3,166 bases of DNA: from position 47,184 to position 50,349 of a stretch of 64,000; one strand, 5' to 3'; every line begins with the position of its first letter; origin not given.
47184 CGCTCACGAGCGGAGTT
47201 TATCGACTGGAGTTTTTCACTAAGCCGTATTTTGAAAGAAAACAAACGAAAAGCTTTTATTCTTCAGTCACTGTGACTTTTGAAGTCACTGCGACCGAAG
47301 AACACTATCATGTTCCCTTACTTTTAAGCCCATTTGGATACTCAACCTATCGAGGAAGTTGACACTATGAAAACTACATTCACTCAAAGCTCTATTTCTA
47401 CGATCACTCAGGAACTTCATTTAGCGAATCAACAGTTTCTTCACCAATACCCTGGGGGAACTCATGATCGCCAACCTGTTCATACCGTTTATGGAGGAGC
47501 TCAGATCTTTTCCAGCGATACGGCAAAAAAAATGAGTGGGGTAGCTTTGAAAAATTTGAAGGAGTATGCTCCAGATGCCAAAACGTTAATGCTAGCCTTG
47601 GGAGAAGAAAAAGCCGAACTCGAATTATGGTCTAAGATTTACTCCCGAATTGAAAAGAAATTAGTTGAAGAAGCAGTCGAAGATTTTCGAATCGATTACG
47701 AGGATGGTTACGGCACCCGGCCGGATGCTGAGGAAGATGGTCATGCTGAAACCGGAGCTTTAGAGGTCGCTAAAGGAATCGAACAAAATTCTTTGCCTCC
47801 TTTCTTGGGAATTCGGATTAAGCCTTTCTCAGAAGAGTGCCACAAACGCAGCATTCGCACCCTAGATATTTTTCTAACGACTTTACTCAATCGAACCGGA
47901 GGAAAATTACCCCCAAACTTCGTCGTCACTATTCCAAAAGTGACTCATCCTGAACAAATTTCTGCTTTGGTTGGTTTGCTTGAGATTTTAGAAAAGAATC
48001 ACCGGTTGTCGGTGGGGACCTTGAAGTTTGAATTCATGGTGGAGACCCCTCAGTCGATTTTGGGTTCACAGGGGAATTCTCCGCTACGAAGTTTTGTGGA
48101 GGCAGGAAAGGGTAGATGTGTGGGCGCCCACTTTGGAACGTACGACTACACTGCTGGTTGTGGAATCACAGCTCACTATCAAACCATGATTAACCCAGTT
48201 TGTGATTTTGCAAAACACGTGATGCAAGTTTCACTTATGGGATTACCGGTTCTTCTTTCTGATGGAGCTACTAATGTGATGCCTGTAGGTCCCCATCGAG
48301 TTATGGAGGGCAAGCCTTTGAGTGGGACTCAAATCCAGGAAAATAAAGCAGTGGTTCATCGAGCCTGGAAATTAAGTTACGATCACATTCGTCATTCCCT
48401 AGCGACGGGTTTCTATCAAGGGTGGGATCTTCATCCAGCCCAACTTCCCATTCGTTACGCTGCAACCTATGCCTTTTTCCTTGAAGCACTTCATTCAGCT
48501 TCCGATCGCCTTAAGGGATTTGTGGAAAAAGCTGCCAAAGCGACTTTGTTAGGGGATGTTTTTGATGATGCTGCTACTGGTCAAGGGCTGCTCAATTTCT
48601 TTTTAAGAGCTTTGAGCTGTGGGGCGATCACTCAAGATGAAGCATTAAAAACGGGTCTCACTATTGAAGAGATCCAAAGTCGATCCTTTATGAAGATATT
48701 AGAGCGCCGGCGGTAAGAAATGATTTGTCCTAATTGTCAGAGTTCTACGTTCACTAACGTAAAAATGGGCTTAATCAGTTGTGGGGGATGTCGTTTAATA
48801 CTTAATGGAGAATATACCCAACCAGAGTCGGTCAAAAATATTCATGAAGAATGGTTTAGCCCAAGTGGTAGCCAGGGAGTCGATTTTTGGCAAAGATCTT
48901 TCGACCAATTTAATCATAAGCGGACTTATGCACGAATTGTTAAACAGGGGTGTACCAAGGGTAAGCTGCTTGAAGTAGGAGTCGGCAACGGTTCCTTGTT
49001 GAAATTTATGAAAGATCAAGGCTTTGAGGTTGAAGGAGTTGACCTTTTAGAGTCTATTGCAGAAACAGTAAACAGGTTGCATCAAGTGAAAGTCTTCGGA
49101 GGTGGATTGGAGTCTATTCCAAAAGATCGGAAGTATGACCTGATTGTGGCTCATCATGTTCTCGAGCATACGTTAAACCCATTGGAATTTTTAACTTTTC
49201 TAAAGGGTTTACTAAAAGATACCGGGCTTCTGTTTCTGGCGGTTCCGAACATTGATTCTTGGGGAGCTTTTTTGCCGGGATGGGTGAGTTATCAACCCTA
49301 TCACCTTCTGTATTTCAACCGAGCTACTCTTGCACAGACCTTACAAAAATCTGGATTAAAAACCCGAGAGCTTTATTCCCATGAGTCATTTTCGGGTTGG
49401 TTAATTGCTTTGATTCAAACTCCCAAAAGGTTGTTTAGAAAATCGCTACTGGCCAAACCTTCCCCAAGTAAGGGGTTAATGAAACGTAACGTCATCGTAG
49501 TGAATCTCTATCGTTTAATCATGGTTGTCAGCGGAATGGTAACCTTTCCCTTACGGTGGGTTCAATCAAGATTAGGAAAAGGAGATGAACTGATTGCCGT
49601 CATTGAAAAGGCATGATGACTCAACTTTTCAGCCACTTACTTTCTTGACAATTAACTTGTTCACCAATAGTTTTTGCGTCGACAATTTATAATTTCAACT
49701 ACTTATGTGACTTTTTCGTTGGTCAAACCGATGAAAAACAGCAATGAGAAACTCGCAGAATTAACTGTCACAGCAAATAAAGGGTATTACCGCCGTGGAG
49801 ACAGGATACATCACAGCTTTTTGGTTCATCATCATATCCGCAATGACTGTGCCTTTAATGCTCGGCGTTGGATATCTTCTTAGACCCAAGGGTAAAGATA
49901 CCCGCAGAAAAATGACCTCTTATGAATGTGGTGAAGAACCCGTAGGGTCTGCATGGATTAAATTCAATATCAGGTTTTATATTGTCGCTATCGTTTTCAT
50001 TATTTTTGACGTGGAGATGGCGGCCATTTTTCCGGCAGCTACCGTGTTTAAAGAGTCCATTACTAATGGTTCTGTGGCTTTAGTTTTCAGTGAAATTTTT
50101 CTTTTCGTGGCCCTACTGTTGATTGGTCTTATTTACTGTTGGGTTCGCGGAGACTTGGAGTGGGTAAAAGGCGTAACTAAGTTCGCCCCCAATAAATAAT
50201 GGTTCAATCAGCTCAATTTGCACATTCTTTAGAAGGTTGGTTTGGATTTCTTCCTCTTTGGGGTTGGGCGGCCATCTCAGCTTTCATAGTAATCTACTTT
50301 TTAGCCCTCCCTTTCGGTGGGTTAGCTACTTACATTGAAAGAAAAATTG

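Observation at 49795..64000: Two tandem, divergent membrane-arm-only complex I gene sets (nuoA-H-J-K-L-M-N twice) with no peripheral-arm genes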

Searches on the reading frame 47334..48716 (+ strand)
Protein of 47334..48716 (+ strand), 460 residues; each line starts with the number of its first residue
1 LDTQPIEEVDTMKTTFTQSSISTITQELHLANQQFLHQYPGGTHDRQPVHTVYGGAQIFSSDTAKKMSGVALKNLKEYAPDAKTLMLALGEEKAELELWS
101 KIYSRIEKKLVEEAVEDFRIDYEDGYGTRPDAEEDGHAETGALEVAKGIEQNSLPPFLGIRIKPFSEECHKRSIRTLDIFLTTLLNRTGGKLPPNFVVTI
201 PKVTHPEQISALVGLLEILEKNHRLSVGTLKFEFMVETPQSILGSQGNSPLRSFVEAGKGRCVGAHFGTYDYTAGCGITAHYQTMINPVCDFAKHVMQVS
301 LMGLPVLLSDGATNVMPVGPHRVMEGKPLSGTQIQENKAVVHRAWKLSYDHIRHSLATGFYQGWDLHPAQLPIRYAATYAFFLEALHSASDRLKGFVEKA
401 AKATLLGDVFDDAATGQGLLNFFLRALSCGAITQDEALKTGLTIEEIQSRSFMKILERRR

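Call 9: search_protein_families(library=pfam, proteins=[window:47334-48716:+])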
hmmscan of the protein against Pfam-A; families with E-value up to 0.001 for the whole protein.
window:47334-48716:+ (460 aa): 1 family
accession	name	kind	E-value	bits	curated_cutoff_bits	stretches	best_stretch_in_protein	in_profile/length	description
PF22484.2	DUF6986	-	4.3e-176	586.1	27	1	31-455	4-408/408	Domain of unknown function (DUF6986)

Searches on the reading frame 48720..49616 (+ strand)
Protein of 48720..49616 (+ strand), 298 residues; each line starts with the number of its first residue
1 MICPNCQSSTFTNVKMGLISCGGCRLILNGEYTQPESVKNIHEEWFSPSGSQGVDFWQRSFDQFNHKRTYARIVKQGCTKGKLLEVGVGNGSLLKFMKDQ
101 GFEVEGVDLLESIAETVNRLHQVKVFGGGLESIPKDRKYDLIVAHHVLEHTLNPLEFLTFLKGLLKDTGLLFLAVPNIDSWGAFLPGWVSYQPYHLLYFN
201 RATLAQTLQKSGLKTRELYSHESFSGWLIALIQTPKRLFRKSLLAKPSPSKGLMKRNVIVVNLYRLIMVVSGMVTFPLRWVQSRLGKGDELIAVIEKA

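Call 9: search_protein_families(library=pfam, proteins=[window:48720-49616:+])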
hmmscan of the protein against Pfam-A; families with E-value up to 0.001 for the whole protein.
window:48720-49616:+ (298 aa): 6 families
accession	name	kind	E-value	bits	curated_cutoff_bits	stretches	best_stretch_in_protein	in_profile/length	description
PF13489.12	Methyltransf_23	-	2e-21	76.8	27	1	70-217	13-163/164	Methyltransferase domain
PF08241.18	Methyltransf_11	-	5.6e-10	40.2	21.2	1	84-172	1-94/95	Methyltransferase domain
PF08242.18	Methyltransf_12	-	5e-09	37.2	30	1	84-171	1-98/98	Methyltransferase domain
PF13649.12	Methyltransf_25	-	2.9e-07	31.5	27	1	84-167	2-95/97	Methyltransferase domain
PF07021.18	MetW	-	1.5e-05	25.2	21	1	71-181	8-115/193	Methionine biosynthesis protein MetW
PF13847.12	Methyltransf_31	-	0.00037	20.7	27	1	82-177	6-113/145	Methyltransferase domain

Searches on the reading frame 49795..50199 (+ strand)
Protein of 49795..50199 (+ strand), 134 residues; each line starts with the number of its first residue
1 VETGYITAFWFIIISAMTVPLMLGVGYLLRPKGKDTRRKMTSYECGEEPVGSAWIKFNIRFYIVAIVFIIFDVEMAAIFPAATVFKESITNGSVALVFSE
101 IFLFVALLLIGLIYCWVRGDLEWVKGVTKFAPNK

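Call 7: search_protein_families(library=pfam, proteins=[window:49795-50199:+])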
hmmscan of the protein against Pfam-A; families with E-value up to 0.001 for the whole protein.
window:49795-50199:+ (134 aa): 1 family
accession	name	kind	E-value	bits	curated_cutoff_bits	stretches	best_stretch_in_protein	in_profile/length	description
PF00507.24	Oxidored_q4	-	4e-31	107.6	23.3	1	21-123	3-99/99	NADH-ubiquinone/plastoquinone oxidoreductase, chain 3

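Call 69: search_solved_structures(query=window:49795-50199:+, max_evalue=1e-8)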
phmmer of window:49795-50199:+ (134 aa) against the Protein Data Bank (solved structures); distinct sequences matched with E-value up to 1e-8: 26.
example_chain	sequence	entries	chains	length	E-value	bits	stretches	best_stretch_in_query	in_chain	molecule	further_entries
6hum_C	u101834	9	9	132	6.5e-24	88.1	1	3-123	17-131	NAD(P)H-quinone oxidoreductase subunit 3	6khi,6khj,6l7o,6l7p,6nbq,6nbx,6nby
7eu3_C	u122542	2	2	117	2.2e-22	83.2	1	8-123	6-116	NAD(P)H-quinone oxidoreductase subunit 3, chloroplastic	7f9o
7wff_C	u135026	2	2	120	5.9e-22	81.8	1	8-123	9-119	NAD(P)H-quinone oxidoreductase subunit 3, chloroplastic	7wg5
9grx_C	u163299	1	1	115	2.8e-21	79.6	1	8-123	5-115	NAD(P)H-quinone oxidoreductase subunit 3, chloroplastic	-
7a23_J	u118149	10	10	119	1.2e-18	71.1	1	6-123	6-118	Nad3m | NADH-ubiquinone oxidoreductase chain 3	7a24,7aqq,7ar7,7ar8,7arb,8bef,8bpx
8e73_3M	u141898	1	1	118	2.7e-18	70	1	11-123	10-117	Nad3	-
6x89_3M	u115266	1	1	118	3.7e-18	69.5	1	11-123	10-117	NU3M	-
8qby_A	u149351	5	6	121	1.3e-16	64.5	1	13-123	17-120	NADH-quinone oxidoreductase subunit A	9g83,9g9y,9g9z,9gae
8b9z_A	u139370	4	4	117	8.5e-16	61.9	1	12-123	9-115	NADH-ubiquinone oxidoreductase chain 3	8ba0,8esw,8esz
5lnk_A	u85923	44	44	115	4e-15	59.7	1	22-124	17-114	Mitochondrial complex I, ND3 subunit | NADH-ubiquinone oxidoreductase chain 3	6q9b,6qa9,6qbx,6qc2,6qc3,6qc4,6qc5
5ldw_A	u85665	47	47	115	9.1e-15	58.5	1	23-124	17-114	NADH-ubiquinone oxidoreductase chain 3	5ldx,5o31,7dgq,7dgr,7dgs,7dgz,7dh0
9w2u_A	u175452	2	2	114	9.2e-15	58.5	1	22-124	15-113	NADH-ubiquinone oxidoreductase chain 3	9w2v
5gpn_g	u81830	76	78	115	9.3e-15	58.5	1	24-124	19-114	NADH-ubiquinone oxidoreductase chain 3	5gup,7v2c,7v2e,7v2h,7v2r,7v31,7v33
8zou_N3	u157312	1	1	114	1.6e-14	57.7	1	24-123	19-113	NADH-ubiquinone oxidoreductase chain 3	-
6g2j_A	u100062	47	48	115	2.1e-14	57.4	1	21-124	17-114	NADH-ubiquinone oxidoreductase chain 3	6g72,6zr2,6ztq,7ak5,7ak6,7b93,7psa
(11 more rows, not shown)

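Call 70: search_protein_families(library=ncbifam, proteins=[window:49795-50199:+], max_evalue=1e-10)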
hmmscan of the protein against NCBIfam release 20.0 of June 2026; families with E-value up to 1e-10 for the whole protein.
window:49795-50199:+ (134 aa): 3 families
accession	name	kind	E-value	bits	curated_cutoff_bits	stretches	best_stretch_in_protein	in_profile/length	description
NF005839.0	PRK07756.1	equivalog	2.7e-25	89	163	1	4-124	8-122/122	NADH-quinone oxidoreductase subunit A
NF006303.0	PRK08489.1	equivalog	2.1e-19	70.4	145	1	4-124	9-126/129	NAD(P)H-quinone oxidoreductase subunit 3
NF005922.0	PRK07928.1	equivalog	1.5e-16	60.9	155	1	5-123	4-118/119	NADH-quinone oxidoreductase subunit A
